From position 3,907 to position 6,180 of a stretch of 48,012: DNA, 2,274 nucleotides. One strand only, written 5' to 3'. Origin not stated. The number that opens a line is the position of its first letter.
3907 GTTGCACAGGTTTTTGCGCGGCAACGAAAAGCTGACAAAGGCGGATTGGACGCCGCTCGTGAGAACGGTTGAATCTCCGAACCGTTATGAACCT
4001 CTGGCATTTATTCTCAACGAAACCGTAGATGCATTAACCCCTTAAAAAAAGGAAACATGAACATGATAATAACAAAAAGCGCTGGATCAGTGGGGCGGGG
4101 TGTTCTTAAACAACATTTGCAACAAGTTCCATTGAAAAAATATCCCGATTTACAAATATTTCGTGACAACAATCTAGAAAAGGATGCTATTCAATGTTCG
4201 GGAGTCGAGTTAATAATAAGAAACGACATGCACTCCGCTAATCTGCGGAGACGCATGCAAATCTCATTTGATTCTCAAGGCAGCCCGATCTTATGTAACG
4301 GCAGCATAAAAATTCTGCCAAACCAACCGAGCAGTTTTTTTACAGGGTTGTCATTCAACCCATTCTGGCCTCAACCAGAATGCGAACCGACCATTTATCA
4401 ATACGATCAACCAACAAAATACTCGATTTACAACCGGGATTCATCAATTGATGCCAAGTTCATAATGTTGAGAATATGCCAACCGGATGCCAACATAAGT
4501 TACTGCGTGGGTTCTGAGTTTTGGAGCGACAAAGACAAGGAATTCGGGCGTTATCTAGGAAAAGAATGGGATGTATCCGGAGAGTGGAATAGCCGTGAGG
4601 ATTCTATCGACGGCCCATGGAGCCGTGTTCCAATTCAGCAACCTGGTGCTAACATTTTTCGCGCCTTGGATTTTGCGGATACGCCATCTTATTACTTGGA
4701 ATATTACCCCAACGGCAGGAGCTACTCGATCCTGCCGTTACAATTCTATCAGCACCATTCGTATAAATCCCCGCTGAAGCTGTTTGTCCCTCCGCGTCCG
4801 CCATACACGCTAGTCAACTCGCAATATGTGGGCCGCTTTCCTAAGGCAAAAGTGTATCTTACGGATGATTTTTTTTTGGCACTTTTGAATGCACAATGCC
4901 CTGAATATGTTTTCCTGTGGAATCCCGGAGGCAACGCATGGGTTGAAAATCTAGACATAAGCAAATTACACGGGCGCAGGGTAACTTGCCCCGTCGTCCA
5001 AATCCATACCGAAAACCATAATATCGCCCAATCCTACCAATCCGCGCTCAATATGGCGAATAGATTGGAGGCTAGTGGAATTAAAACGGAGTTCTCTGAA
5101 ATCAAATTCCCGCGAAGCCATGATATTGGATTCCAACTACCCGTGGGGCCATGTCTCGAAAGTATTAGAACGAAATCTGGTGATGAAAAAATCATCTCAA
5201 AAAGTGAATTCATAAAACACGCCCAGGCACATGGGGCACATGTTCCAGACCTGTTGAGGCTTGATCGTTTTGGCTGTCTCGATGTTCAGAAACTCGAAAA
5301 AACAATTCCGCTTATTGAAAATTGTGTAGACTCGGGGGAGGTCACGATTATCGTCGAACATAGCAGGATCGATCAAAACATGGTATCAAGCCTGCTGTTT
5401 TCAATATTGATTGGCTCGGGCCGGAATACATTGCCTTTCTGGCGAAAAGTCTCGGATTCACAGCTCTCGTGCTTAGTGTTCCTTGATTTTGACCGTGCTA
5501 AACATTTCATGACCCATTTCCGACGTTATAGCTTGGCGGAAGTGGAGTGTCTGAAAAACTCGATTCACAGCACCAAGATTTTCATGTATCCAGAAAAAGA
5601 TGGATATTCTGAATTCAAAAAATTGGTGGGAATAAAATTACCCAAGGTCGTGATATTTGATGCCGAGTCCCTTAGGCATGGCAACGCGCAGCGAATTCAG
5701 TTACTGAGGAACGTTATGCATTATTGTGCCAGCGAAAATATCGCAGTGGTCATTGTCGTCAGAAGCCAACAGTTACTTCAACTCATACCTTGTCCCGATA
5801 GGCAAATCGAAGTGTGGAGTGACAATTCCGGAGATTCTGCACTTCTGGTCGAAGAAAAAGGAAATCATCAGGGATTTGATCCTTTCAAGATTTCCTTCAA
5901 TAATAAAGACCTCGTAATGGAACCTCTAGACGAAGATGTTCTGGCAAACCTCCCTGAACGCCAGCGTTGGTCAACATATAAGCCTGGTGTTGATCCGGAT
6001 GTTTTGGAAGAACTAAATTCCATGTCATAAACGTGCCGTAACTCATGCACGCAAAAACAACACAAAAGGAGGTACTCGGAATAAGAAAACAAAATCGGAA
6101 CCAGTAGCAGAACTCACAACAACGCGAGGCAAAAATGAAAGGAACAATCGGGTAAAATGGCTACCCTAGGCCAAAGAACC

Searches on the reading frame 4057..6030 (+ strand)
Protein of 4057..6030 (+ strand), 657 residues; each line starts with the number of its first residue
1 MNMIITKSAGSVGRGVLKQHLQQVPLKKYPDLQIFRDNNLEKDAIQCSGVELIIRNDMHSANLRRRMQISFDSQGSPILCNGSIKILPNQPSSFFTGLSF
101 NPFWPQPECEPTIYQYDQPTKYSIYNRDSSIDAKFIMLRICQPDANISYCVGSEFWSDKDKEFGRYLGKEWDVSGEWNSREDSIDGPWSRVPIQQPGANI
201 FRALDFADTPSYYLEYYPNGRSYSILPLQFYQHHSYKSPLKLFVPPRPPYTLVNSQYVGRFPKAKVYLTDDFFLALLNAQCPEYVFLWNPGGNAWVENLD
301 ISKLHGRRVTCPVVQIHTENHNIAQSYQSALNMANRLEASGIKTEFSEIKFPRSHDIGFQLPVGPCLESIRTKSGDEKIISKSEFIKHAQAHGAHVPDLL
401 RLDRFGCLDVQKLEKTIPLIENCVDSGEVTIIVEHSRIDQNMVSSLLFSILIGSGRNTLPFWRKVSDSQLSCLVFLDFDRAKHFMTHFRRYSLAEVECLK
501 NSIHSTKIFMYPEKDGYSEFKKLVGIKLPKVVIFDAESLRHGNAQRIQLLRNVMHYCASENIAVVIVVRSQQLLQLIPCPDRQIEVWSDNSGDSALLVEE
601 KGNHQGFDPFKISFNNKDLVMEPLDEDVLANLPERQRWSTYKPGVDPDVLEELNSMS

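Call 4: search_protein_families(library=pfam, proteins=[window:4057-6030:+], max_evalue=0.01)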
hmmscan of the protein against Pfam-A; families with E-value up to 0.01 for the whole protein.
window:4057-6030:+ (657 aa): 0 families

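Call 8: search_protein_families(library=phrogs, proteins=[window:4057-6030:+], max_evalue=0.01)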
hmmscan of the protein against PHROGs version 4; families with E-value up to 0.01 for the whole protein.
window:4057-6030:+ (657 aa): 0 families

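Call 9: search_protein_families(library=padloc, proteins=[window:4057-6030:+], max_evalue=0.01)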
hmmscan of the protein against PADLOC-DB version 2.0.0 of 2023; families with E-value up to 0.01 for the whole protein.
window:4057-6030:+ (657 aa): 0 families

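Call 14: find_encoding_contigs(protein=window:4057-6030:+, flank=10000, max_places=10)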
Protein window:4057-6030:+ (657 aa): no gene with exactly this product is on record in the collection.

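Call 15: find_homologous_proteins(query=window:4057-6030:+)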
Query window:4057-6030:+ (657 aa): 1 proteins with E <= 0.001 among 4267 candidates.
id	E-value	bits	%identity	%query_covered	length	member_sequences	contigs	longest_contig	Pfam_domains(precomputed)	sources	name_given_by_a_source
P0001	0.0e+0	1536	100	100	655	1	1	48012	-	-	-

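Call 33: search_protein_representatives(protein=window:4057-6030:+)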
Query: 657 residues. Proteins with E-value up to 0.001 (for the whole library): 56; up to 1e-10: 38; up to 1e-30: 17. The best 56 are listed.
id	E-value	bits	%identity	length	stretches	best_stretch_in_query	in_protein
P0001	0.0e+00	1536.3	100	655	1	3-657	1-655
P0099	3.1e-88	313.3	34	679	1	36-649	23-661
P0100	4.3e-84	299.6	32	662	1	29-649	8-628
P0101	1.6e-80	287.8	34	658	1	34-655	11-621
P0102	2.9e-63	230.8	29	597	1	35-635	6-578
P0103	3.0e-63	230.7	41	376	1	34-349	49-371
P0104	1.6e-56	208.6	38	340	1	29-350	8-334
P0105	7.2e-51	189.8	38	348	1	36-347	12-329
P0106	2.1e-44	168.5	34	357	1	31-349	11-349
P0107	2.4e-39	151.8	27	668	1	42-648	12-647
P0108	5.4e-39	150.6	33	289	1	382-615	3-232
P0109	4.7e-38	147.5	31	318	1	380-652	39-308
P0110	1.2e-37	146.2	29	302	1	378-656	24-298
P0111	1.3e-33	132.9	30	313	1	378-648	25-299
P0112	3.1e-32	128.3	38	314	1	129-348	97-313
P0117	1.2e-22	96.6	30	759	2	207-475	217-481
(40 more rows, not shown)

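Call 35: search_solved_structures(query=A1, max_evalue=10, show_alignments=2)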
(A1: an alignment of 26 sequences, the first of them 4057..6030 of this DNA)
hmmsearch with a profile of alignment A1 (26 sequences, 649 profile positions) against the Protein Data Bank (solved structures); distinct sequences matched with E-value up to 10: 15.
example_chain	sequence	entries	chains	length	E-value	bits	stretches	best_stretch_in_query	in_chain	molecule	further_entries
5i9d_A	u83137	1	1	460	4e-07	31.9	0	306-330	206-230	pentatricopeptide repeat protein dPPR-U8A2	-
5i9g_C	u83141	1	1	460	9.5e-07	30.7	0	307-332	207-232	pentatricopeptide repeat protein dPPR-U8C2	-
5i9f_A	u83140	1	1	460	1.1e-06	30.4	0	306-330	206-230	pentatricopeptide repeat protein dPPR-U10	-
5i9h_A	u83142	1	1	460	1.2e-06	30.4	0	334-334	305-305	pentatricopeptide repeat protein dPPR-U8G2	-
7uek_A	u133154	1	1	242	0.13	13.8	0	290-317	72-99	OT3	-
4yms_J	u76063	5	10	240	0.15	13.5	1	499-553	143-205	ABC-type polar amino acid transport system, ATPase component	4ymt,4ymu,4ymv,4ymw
4yds_A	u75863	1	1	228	0.24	12.8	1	450-572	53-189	Flagella-related protein H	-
3c41_J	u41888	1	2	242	0.77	11.2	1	500-549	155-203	Amino acid ABC transporter (ArtP)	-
5x7k_A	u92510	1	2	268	0.82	11.1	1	501-554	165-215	Lipase B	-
2olj_A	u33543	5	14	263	0.87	11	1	500-548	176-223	Amino acid ABC transporter | protein ArtP | ArtP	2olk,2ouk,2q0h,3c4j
5lkm_A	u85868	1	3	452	1.2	10.6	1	446-562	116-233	DNA repair protein RadA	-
8rxc_D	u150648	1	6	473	1.3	10.4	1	446-562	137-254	DNA repair protein RadA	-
1b0u_A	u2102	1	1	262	1.6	10.2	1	500-544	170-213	HISTIDINE PERMEASE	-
5h8i_A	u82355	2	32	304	1.8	9.9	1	286-382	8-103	N-carbamoylputrescine amidohydrolase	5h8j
5h8k_A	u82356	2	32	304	1.8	9.9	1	286-382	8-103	N-carbamoylputrescine amidohydrolase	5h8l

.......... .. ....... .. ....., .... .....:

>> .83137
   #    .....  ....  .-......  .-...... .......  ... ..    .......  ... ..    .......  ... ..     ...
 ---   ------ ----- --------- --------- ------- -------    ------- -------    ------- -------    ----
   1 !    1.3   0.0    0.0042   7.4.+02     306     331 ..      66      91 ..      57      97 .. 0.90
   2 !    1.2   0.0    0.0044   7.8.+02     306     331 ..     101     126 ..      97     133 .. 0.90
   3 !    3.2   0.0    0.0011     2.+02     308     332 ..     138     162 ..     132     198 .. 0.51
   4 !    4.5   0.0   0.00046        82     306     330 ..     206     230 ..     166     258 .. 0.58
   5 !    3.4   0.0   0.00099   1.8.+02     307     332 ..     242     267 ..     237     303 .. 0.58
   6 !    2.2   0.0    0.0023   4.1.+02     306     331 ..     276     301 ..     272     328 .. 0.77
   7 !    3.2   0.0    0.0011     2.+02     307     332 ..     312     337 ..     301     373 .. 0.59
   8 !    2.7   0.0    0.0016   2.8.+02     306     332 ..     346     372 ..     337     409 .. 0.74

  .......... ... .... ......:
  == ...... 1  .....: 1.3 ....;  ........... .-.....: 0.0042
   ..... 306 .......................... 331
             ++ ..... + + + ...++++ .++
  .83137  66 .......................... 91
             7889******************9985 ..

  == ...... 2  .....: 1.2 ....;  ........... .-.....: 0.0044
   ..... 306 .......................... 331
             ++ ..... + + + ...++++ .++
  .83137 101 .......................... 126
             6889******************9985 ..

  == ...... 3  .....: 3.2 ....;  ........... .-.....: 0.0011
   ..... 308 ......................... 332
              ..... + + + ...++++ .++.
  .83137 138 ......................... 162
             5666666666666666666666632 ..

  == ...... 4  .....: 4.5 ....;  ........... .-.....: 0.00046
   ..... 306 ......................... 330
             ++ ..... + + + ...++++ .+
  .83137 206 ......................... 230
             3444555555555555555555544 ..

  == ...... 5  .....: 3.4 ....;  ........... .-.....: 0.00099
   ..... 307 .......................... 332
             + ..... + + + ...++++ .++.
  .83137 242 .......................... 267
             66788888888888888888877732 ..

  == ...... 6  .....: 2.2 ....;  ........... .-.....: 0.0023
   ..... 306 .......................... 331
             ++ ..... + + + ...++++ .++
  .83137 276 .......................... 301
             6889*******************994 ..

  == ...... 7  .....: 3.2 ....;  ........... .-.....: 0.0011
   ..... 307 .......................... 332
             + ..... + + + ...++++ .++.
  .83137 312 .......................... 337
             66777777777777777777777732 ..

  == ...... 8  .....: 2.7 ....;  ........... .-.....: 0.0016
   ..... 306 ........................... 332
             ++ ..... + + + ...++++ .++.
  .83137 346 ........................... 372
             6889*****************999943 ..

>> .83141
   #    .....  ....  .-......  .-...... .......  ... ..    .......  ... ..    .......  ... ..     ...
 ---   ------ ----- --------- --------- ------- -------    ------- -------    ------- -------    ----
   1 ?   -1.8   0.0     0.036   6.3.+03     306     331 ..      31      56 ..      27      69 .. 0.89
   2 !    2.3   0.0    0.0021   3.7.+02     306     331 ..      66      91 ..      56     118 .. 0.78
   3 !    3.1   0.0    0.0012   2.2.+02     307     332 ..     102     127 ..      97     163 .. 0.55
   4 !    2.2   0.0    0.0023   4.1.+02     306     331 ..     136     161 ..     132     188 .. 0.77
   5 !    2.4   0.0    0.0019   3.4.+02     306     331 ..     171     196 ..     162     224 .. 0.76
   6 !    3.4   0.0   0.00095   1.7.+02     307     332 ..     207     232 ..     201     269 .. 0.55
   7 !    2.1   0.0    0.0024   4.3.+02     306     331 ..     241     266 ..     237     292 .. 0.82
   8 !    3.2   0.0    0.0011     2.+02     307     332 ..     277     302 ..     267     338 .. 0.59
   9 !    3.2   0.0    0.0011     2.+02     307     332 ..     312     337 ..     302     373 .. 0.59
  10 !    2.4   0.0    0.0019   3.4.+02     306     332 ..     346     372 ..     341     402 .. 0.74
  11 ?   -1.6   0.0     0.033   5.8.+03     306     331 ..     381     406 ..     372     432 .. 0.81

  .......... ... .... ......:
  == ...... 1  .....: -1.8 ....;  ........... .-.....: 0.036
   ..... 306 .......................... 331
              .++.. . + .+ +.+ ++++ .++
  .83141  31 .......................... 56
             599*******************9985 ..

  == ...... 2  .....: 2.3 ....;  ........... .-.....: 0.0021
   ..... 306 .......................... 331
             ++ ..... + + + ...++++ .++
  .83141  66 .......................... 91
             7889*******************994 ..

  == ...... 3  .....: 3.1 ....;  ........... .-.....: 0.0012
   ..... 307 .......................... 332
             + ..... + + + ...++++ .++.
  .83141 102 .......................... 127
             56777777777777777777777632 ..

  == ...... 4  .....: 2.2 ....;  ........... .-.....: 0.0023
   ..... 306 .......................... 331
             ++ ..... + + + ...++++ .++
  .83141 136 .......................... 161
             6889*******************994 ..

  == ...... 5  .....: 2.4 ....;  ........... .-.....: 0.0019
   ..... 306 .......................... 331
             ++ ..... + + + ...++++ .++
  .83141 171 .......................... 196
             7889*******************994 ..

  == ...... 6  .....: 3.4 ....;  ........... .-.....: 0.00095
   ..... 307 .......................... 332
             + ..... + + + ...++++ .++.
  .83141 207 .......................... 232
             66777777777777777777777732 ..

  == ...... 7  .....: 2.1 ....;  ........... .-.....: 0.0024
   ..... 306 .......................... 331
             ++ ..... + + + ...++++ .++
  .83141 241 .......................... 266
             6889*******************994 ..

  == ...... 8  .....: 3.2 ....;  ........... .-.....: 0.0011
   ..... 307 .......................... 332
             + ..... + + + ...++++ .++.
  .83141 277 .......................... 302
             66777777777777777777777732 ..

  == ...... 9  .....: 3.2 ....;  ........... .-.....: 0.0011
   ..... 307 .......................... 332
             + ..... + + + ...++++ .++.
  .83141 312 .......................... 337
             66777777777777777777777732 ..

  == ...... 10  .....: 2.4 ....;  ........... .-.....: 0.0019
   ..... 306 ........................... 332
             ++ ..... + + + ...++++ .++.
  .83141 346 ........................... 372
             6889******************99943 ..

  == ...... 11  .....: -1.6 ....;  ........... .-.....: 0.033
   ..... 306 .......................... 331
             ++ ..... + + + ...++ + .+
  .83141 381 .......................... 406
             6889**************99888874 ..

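Call 36: search_protein_families(library=pfam, alignment_id=A1, max_evalue=0.1)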
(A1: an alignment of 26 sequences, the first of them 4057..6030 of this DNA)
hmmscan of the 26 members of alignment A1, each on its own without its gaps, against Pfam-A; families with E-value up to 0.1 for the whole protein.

A. member 1, window:4057-6030:+ (657 aa): 0 families

B. families by the number of members that match (of 26 scanned): 18 families
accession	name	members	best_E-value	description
PF13481.12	AAA_25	9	2e-18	AAA domain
PF06745.19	ATPase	4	6.2e-05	KaiC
PF01656.29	CbiA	3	0.041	CobQ/CobB/MinD/ParA nucleotide binding domain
PF13384.12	HTH_23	2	0.0017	Homeodomain-like domain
PF00196.25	GerE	1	0.00073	Bacterial regulatory proteins, luxR family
PF01695.23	IstB_IS21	1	0.0044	IstB-like ATP binding protein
PF01582.25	TIR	1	0.0074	TIR domain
PF13551.12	HTH_29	1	0.013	Winged helix-turn helix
PF09445.16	Methyltransf_15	1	0.021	RNA cap guanine-N2 methyltransferase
PF03193.22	RsgA_GTPase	1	0.028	RsgA GTPase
PF24266.1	HTH_HVO_0163_N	1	0.035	HVO_0163, N-terminal HTH domain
PF00005.33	ABC_tran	1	0.038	ABC transporter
PF04218.19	CENP-B_N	1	0.04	CENP-B N-terminal DNA-binding domain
PF13936.12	HTH_38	1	0.041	Helix-turn-helix domain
PF00150.24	Cellulase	1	0.044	Cellulase (glycosyl hydrolase family 5)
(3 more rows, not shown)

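Call 39: find_encoding_contigs(protein=P0099, flank=10000, max_places=3)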
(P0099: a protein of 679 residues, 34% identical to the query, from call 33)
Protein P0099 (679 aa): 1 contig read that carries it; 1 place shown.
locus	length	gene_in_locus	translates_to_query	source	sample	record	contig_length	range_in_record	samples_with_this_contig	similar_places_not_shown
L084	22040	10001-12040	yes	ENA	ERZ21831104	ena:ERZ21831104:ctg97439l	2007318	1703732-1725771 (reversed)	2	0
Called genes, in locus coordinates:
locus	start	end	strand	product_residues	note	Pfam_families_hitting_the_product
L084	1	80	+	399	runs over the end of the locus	PF28597:T2SSF_N, PF00482:T2SSF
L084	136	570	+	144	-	PF08334:T2SSG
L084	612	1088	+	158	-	-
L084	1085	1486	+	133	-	-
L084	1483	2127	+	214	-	PF11612:T2SSJ (weak)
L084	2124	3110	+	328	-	-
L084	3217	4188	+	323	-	-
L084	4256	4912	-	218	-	PF04404:ERF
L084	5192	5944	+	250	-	-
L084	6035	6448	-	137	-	-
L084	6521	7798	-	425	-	PF05970:PIF1, PF13245:AAA_19, PF13604:AAA_30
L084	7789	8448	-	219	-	PF11726:YagK_YfjJ_C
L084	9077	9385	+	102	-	PF12728:HTH_17 (weak)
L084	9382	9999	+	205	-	-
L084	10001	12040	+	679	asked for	-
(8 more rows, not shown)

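Call 51: find_related_loci(query=A2, collection=viral_contigs, flank=10000)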
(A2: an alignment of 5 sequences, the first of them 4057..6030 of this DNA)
Query A2 (657 aa) in viral_contigs; peptide patterns used: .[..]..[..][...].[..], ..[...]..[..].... (x = any residue, [..] = any of these).
31 stretches matched a pattern, but none encodes a relative of the query by tblastn (E <= 1e-3).

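Call 52: predict_structure(alignment_id=A1)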
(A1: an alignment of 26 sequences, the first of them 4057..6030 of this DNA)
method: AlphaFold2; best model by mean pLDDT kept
length: 657 residues; sequences in the alignment: 26
mean_pLDDT: 80.7   pTM: 0.61
mean pLDDT of the five models: 80.7, 79.6, 79.5, 78.6, 77.8
residues with pLDDT >= 90: 280; 70-90: 237; 50-70: 73; < 50: 67
segments of 3 or more residues with pLDDT < 50: 1-32, 149-151, 355-373, 410-415, 640-643
pLDDT, mean of each block of 10 residues (from residue 1): 36 31 36 77 96 91 79 89 91 75 90 87 88 91 63 77 93 90 80 76 91 90 91 93 94 95 95 85 94 95 95 79 90 96 92 50 40 65 92 91 63 63 89 88 90 73 85 90 88 65 87 91 90 85 80 88 90 72 88 81 76 81 84 65 53 66
secondary structure, 60 per line:
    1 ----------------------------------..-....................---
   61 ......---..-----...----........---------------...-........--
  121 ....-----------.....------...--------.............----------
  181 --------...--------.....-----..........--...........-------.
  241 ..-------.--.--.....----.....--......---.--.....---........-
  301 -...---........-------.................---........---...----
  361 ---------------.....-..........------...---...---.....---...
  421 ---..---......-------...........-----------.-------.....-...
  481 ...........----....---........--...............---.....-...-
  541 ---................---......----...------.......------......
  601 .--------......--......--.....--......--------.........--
elements in order: H38-57 H61-66 E77-79 E84-91 E111-118 E121-124 H136-140 H158-170 E189-191 E200-204 E210-219 E222-232 E240-242 H256-260 E265-269 H272-277 E284-288 H292-298 E308-315 H323-339 E343-350 E376-380 H382-391 H410-414 E418-420 E429-434 H442-452 E472-476 H478-491 H496-499 E503-505 H506-510 H513-527 E531-535 H544-559 E563-568 E582-588 E595-601 E610-615 E618-623 H626-630 H633-638 H647-655
